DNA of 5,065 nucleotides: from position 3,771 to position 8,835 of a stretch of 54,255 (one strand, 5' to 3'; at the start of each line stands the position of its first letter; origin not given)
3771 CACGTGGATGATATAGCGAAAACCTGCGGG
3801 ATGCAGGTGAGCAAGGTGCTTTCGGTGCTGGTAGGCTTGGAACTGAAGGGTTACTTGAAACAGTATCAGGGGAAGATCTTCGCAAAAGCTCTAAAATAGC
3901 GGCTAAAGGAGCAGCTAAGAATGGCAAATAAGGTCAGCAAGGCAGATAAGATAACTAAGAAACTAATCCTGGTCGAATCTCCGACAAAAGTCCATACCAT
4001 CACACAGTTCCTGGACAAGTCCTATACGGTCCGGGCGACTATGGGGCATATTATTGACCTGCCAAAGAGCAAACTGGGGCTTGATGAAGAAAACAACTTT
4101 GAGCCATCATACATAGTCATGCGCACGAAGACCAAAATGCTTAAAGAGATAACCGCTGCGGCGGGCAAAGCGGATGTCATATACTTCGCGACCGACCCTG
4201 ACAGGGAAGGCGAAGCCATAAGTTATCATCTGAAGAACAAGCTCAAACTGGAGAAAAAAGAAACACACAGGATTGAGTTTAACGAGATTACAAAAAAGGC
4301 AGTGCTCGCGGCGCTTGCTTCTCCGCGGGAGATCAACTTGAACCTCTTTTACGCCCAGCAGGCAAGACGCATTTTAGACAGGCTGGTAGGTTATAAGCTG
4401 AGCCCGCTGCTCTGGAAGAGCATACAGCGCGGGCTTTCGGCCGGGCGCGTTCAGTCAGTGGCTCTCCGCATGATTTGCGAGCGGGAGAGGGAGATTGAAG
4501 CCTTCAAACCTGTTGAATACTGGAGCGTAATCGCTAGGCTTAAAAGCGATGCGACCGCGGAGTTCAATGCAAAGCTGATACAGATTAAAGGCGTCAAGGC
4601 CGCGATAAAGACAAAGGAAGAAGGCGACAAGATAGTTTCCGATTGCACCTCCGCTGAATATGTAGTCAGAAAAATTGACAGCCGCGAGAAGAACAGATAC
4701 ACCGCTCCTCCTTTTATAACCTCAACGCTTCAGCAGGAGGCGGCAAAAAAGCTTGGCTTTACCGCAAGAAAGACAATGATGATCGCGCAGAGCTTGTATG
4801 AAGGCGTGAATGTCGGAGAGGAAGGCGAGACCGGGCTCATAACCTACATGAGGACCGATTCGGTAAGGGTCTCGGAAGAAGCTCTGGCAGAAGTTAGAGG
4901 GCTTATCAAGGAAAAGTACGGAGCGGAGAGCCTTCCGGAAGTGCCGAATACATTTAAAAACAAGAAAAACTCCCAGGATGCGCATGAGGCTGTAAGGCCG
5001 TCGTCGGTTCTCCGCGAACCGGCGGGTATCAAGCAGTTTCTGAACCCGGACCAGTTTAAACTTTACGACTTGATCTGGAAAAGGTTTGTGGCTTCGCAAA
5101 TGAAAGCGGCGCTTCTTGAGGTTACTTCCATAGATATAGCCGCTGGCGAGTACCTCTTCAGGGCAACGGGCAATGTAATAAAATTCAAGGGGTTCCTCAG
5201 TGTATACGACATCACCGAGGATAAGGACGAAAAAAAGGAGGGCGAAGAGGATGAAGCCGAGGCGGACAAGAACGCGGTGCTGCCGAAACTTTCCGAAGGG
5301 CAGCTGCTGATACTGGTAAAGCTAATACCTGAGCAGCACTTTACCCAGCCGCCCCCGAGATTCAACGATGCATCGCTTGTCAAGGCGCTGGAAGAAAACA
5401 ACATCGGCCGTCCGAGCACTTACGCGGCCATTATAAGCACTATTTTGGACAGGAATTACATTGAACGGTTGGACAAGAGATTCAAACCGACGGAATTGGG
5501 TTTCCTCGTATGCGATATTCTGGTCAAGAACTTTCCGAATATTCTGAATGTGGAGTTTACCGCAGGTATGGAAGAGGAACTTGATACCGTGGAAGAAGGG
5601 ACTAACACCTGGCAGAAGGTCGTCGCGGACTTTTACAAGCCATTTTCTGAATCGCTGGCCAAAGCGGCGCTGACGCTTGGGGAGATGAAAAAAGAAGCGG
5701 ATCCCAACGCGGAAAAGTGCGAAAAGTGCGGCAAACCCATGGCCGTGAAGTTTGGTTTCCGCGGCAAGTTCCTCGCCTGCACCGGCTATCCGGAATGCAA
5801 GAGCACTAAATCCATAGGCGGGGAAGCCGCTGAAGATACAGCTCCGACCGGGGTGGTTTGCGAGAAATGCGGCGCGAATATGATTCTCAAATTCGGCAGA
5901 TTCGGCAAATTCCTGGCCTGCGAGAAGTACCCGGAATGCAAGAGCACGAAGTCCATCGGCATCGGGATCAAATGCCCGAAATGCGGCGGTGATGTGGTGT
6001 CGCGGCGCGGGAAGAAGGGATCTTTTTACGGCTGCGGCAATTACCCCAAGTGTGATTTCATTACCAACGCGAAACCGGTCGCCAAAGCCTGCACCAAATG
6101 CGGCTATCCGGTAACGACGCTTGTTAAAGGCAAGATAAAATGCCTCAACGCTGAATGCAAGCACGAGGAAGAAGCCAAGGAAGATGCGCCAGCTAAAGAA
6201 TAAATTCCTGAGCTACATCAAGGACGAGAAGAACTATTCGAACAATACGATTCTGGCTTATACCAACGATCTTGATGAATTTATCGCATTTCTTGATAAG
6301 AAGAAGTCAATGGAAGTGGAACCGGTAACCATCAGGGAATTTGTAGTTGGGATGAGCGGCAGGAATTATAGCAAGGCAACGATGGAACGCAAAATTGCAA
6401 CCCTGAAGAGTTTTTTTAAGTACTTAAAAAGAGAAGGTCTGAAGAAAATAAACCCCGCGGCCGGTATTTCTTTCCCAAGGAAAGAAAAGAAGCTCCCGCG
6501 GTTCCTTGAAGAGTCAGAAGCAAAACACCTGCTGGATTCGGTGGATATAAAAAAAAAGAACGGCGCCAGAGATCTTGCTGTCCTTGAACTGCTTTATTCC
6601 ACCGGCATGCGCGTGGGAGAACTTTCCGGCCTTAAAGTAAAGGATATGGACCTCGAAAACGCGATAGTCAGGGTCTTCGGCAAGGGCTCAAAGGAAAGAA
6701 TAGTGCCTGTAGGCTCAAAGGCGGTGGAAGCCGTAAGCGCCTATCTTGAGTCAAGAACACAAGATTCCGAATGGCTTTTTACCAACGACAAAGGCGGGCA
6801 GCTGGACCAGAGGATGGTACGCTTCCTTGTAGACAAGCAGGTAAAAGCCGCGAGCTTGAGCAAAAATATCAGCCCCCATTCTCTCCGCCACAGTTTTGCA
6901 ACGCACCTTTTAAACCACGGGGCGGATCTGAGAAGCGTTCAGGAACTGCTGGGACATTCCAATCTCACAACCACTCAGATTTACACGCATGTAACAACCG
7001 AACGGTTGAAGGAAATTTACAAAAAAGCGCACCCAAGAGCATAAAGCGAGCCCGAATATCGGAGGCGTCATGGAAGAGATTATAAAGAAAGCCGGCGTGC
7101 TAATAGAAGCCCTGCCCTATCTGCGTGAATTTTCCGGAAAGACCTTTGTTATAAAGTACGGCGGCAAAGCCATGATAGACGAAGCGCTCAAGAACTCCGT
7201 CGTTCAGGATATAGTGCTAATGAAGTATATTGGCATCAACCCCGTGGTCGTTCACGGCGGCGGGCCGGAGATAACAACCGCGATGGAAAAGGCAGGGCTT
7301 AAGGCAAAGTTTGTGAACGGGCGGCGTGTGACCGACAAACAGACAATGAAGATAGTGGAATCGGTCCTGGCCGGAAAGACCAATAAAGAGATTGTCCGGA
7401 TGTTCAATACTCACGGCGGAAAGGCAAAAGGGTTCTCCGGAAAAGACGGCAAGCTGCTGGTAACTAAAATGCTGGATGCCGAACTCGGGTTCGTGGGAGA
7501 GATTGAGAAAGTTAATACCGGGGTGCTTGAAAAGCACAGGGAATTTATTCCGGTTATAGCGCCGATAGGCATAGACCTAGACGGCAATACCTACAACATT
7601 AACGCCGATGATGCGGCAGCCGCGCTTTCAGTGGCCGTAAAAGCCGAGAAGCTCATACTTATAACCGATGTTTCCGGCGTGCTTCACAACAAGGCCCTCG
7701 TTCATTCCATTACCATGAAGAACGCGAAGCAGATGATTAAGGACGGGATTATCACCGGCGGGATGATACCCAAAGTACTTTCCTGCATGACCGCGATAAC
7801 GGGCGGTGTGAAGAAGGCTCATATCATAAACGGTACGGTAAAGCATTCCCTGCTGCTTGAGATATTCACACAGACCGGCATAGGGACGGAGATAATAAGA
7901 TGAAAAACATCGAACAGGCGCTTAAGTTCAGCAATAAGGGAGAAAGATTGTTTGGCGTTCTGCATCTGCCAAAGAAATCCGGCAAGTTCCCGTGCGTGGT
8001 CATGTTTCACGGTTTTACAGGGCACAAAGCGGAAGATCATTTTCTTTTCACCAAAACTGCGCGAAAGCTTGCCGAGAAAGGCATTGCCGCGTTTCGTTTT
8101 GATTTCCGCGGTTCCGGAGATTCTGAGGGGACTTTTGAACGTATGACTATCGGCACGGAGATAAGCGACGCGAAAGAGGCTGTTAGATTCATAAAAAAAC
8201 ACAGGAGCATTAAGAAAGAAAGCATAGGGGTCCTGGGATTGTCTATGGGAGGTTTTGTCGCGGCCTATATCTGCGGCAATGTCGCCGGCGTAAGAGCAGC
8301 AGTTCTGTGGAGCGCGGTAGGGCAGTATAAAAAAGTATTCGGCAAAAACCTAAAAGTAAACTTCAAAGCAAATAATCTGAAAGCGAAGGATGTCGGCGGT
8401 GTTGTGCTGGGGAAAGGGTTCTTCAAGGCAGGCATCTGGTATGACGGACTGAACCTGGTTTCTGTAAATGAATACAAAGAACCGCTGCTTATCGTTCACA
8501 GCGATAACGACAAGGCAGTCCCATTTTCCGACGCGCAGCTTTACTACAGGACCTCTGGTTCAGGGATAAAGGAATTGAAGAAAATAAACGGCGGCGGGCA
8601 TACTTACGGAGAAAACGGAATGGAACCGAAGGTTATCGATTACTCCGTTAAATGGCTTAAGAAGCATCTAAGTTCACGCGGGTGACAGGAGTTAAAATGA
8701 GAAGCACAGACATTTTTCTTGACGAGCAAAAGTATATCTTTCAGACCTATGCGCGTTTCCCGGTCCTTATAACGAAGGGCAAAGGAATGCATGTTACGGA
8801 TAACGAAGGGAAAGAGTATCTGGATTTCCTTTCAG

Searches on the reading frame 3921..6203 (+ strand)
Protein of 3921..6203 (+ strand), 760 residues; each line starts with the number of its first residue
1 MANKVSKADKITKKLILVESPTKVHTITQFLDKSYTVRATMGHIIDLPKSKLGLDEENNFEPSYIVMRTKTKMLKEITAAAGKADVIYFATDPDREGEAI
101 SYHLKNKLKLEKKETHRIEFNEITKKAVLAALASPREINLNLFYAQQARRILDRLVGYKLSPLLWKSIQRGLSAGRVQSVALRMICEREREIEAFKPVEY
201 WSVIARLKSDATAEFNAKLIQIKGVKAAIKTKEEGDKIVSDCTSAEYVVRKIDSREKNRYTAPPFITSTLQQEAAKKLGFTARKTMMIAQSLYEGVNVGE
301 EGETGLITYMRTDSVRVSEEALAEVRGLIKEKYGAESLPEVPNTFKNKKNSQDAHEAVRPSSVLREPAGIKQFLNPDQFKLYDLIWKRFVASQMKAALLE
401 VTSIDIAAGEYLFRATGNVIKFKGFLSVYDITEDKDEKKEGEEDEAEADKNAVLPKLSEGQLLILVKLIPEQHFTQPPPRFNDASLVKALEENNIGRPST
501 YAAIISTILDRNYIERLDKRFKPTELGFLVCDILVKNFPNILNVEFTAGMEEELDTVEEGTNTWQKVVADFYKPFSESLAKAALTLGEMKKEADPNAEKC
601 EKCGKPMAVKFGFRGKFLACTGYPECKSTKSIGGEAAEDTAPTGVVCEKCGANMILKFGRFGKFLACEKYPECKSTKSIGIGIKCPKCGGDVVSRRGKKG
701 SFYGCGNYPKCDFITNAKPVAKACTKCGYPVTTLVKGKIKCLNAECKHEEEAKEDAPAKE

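Call 72: search_protein_families(library=pfam, proteins=[window:3921-6203:+], max_evalue=0.00001)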
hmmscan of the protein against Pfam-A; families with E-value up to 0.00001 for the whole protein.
window:3921-6203:+ (760 aa): 3 families
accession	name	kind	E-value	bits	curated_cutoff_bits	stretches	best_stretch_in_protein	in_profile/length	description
PF01131.25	Topoisom_bac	-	5e-129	431.3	35.1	1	138-568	2-410/411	DNA topoisomerase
PF01396.24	Zn_ribbon_Top1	-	1.8e-39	133.7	32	3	683-719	2-38/39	Topoisomerase DNA binding C4 zinc finger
PF01751.28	Toprim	-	7.5e-22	77.8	23.1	1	14-123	1-96/96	Toprim domain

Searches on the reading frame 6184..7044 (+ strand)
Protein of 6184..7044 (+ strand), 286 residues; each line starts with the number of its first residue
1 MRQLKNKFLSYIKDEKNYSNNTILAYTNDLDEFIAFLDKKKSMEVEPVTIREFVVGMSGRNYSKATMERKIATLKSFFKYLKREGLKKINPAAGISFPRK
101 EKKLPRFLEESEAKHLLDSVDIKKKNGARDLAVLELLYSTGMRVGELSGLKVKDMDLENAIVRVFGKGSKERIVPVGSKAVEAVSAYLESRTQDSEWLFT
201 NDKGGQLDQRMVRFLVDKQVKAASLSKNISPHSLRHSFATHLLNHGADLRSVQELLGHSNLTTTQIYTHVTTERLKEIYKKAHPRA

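Call 72: search_protein_families(library=pfam, proteins=[window:6184-7044:+], max_evalue=0.00001)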
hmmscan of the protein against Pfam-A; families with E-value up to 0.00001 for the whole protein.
window:6184-7044:+ (286 aa): 3 families
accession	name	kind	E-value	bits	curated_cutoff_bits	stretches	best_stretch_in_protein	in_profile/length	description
PF00589.27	Phage_integrase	-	1.6e-52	178.2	27.1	1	107-273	2-171/172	Phage integrase family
PF02899.23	Phage_int_SAM_1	-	1.4e-20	73.7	22.3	1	7-85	3-83/83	Phage integrase, N-terminal SAM-like domain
PF13495.12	Phage_int_SAM_4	-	2.8e-09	37.7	27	1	6-84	3-81/85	Phage integrase, N-terminal SAM-like domain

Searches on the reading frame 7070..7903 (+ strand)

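Call 72: search_protein_families(library=pfam, proteins=[window:7070-7903:+], max_evalue=0.00001)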
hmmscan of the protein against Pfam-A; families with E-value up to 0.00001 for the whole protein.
window:7070-7903:+ (277 aa): 1 family
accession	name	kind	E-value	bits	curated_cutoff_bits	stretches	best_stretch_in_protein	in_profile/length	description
PF00696.33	AA_kinase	-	9.9e-43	147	24.9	1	24-254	1-234/234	Amino acid kinase family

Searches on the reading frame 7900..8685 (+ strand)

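Call 72: search_protein_families(library=pfam, proteins=[window:7900-8685:+], max_evalue=0.00001)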
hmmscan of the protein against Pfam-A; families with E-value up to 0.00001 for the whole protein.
window:7900-8685:+ (261 aa): 10 families
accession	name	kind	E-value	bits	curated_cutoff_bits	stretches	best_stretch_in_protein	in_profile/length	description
PF12146.15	Hydrolase_4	-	1.4e-19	70.8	27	1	32-145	6-115/239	Serine aminopeptidase, S33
PF02129.25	Peptidase_S15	-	1.1e-12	48.7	23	1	14-140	2-129/262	X-Pro dipeptidyl-peptidase (S15 family)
PF20434.5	BD-FAE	-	1.1e-12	48.3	26.8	1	22-214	4-210/215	BD-FAE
PF00561.26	Abhydrolase_1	-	1.6e-12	48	25.8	1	31-139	1-102/245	alpha/beta hydrolase fold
PF00326.27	Peptidase_S9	-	2.9e-11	43.7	22.6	0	53-126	6-83/213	Prolyl oligopeptidase family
PF01738.24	DLH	-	8.1e-11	42.4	21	1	19-137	3-127/217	Dienelactone hydrolase family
PF12697.13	Abhydrolase_6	-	1.1e-08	36.4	26.3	1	33-141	1-94/217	Alpha/beta hydrolase family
PF06500.17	FrsA-like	-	1e-06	28.3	22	1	8-222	171-384/414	Esterase FrsA-like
PF05448.18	AXE1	-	1.2e-06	28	21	0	12-74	64-123/321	Acetyl xylan esterase (AXE1)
PF08840.17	BAAT_C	-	1.6e-06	28.8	20.9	1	92-208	7-128/210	BAAT / Acyl-CoA thioester hydrolase C terminal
